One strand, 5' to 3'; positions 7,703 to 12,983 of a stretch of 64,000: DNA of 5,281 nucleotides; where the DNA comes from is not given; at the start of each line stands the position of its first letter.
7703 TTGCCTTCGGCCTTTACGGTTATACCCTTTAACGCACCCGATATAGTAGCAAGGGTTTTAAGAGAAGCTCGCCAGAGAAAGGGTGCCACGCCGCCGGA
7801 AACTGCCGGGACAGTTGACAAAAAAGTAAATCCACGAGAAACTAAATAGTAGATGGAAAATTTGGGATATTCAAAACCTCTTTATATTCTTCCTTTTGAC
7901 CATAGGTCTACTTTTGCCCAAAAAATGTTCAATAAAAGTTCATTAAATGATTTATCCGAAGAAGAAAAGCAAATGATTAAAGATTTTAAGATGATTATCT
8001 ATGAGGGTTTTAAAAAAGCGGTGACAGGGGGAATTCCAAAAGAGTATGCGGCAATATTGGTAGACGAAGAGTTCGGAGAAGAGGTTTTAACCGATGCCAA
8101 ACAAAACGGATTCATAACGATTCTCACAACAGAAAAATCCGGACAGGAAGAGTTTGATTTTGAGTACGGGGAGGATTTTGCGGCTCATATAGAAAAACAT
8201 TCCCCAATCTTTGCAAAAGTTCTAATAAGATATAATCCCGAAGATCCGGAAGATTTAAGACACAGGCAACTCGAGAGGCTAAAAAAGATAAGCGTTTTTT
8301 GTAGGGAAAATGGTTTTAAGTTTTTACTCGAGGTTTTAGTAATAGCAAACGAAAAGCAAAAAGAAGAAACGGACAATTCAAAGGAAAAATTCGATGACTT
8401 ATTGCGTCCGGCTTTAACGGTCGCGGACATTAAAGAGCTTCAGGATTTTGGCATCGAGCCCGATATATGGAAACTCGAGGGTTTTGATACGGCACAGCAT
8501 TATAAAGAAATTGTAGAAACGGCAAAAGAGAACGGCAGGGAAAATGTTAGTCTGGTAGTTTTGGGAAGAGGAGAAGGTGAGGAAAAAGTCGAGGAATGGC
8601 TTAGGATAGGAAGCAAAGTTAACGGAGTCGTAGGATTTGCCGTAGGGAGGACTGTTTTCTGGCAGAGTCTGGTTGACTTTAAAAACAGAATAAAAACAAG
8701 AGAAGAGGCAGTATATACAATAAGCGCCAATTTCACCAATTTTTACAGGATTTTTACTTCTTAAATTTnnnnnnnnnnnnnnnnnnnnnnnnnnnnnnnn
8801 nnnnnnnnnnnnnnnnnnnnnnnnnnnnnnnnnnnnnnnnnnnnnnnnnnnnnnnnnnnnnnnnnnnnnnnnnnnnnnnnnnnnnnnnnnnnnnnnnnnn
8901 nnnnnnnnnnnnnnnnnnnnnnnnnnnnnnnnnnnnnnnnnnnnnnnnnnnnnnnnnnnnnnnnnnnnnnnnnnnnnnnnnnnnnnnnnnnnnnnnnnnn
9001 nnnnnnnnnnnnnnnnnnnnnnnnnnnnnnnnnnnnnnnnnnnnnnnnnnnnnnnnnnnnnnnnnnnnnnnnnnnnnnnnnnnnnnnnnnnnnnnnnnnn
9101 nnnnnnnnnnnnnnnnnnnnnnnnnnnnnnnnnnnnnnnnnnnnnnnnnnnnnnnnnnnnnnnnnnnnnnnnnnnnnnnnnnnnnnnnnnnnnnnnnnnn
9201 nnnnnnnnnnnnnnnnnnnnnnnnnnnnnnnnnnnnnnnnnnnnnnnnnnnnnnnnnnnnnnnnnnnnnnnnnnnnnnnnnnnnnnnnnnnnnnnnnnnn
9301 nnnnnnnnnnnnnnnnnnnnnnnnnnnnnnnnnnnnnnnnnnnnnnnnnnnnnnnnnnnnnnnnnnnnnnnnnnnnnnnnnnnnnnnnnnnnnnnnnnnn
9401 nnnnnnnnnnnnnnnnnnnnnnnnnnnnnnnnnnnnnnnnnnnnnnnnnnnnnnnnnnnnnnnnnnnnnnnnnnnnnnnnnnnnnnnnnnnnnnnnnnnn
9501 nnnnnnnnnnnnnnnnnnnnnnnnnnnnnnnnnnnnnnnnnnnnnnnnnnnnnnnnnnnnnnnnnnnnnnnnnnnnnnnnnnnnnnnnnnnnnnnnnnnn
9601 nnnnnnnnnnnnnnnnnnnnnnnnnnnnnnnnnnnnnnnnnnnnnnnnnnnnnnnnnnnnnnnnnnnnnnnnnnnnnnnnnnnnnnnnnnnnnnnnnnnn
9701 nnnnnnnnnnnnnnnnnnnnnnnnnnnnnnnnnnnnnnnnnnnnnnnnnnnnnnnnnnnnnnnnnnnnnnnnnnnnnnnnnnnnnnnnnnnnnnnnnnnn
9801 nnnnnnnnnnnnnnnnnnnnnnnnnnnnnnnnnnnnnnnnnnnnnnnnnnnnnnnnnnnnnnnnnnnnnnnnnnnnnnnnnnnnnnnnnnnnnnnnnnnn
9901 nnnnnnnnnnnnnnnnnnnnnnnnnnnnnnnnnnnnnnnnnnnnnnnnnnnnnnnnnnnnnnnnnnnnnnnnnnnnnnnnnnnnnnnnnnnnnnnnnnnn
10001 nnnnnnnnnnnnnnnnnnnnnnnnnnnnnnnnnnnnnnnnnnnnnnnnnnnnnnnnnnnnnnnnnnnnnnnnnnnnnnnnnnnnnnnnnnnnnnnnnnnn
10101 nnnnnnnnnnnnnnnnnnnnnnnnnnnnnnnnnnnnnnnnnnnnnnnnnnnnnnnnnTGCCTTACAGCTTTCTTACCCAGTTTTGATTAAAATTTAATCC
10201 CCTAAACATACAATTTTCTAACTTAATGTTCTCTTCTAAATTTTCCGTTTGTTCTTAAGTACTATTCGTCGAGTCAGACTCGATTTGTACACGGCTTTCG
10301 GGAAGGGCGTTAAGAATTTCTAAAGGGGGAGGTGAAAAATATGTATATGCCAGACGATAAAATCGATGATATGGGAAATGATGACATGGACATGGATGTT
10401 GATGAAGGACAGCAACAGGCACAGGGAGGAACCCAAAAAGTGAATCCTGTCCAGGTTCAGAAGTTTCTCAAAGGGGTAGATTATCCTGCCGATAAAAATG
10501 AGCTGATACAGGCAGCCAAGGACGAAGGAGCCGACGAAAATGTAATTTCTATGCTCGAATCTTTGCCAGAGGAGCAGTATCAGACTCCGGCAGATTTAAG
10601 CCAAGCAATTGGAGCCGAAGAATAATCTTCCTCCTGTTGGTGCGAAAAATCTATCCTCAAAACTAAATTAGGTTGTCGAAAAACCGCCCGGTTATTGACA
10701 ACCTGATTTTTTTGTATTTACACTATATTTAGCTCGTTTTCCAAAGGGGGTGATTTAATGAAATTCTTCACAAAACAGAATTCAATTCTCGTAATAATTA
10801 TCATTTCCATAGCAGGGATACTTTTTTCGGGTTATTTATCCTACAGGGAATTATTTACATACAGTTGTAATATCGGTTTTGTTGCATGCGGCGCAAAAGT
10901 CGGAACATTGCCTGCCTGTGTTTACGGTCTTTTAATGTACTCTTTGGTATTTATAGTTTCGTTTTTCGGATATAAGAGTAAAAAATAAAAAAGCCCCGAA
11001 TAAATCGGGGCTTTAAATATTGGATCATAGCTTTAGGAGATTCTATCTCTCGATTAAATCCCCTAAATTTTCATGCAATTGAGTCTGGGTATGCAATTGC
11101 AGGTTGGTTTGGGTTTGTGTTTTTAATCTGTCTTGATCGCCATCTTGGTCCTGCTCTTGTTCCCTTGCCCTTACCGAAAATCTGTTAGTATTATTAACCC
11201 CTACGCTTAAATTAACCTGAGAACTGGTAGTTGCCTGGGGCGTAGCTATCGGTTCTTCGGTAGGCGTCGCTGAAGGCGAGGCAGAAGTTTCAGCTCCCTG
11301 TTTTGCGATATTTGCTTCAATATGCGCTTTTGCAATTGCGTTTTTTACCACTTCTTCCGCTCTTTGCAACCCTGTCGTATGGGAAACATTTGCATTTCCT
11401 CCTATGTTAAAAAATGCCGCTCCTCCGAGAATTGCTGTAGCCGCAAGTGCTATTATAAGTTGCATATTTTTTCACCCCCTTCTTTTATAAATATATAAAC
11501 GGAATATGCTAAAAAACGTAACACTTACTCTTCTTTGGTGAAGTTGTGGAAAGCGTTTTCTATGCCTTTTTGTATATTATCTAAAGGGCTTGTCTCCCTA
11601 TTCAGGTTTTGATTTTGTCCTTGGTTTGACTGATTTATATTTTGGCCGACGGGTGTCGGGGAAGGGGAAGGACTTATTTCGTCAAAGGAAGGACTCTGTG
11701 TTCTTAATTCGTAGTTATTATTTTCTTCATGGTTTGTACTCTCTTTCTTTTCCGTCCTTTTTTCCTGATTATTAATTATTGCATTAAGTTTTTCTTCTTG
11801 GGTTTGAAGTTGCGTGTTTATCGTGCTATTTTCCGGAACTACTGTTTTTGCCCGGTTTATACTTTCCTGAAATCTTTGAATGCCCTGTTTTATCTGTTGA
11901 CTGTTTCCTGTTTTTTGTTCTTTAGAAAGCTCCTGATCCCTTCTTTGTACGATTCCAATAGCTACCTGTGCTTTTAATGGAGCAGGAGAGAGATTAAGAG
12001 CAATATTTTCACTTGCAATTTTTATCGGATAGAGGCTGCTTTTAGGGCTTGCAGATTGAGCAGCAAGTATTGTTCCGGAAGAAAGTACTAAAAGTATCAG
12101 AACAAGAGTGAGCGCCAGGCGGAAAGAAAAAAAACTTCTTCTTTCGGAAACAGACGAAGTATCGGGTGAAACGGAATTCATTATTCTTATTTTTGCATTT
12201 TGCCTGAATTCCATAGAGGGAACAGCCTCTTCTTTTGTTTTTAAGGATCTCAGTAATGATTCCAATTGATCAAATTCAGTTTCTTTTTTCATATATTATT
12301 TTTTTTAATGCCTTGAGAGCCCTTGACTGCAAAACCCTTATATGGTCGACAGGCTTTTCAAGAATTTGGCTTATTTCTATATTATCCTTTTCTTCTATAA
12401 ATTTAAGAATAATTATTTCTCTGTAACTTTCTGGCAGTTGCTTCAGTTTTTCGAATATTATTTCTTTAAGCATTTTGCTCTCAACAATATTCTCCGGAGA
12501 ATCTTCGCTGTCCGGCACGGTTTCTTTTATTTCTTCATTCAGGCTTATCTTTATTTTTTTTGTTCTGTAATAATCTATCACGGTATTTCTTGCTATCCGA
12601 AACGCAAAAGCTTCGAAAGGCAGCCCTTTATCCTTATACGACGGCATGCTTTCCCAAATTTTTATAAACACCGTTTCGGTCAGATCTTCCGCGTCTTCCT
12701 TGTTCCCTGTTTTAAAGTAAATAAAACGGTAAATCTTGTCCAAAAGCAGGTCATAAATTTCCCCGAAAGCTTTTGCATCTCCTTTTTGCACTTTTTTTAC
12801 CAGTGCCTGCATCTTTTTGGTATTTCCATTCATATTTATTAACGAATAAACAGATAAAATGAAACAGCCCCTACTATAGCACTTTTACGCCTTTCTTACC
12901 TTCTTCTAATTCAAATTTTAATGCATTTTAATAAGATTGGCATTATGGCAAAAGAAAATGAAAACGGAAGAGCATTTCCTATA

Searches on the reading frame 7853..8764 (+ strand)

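Call 23: search_protein_families(library=pfam, proteins=[window:7853-8764:+], max_evalue=0.001)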
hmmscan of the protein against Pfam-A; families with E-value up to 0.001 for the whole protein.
window:7853-8764:+ (303 aa): 2 families
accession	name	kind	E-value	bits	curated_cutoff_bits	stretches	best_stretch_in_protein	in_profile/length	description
PF09863.15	DUF2090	-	5.7e-34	118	27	1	9-300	36-305/310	Uncharacterized protein conserved in bacteria (DUF2090)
PF01791.15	DeoC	-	1.2e-06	28.8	23.8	1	12-269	3-227/229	DeoC/LacD family aldolase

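Call 58: search_protein_families(library=ncbifam, proteins=[window:7853-8764:+], max_evalue=0.001)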
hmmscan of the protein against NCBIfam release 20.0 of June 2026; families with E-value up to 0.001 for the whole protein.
window:7853-8764:+ (303 aa): 3 families
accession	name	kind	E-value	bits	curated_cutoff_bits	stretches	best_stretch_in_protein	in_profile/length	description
NF047869.1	myo_kin_aldol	exception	1.6e-17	63.1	600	1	8-247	360-578/586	bifunctional 5-dehydro-2-deoxygluconokinase/5-dehydro-2-deoxyphosphogluconate aldolase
NF009498.0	PRK12858.1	subfamily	2.9e-13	49.4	184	1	13-279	25-292/342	tagatose 1,6-diphosphate aldolase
NF009065.0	PRK12399.1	subfamily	0.00012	21.3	458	1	46-209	45-207/326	tagatose 1,6-diphosphate aldolase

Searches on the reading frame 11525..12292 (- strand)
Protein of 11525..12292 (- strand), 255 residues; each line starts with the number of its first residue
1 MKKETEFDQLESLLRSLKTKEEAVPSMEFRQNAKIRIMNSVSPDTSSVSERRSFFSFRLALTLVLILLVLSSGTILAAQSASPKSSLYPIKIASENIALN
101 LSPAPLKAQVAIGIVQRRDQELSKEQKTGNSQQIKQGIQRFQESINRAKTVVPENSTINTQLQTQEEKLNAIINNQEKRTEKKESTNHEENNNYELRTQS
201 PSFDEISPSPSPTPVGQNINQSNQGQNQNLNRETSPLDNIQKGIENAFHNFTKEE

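Call 24: search_protein_families(library=pfam, proteins=[window:11525-12292:-], max_evalue=0.001)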
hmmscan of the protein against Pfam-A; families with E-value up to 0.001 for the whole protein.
window:11525-12292:- (255 aa): 1 family
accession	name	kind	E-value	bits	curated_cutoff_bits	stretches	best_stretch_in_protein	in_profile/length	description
PF18915.5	DUF5667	-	3.2e-06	27.9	27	1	81-172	2-92/99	Domain of unknown function (DUF5667)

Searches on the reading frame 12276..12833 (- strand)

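Call 24: search_protein_families(library=pfam, proteins=[window:12276-12833:-], max_evalue=0.001)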
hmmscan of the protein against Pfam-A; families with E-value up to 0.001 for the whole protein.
window:12276-12833:- (185 aa): 3 families
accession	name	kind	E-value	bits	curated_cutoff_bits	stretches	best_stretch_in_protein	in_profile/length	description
PF04542.20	Sigma70_r2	-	3e-17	62.6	24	1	27-93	2-69/71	Sigma-70 region 2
PF08281.18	Sigma70_r4_2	-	6.5e-08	32.5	25.7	1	125-176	3-54/54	Sigma-70, region 4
PF04545.22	Sigma70_r4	-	1.7e-06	27.9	24.1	1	130-178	2-50/50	Sigma-70, region 4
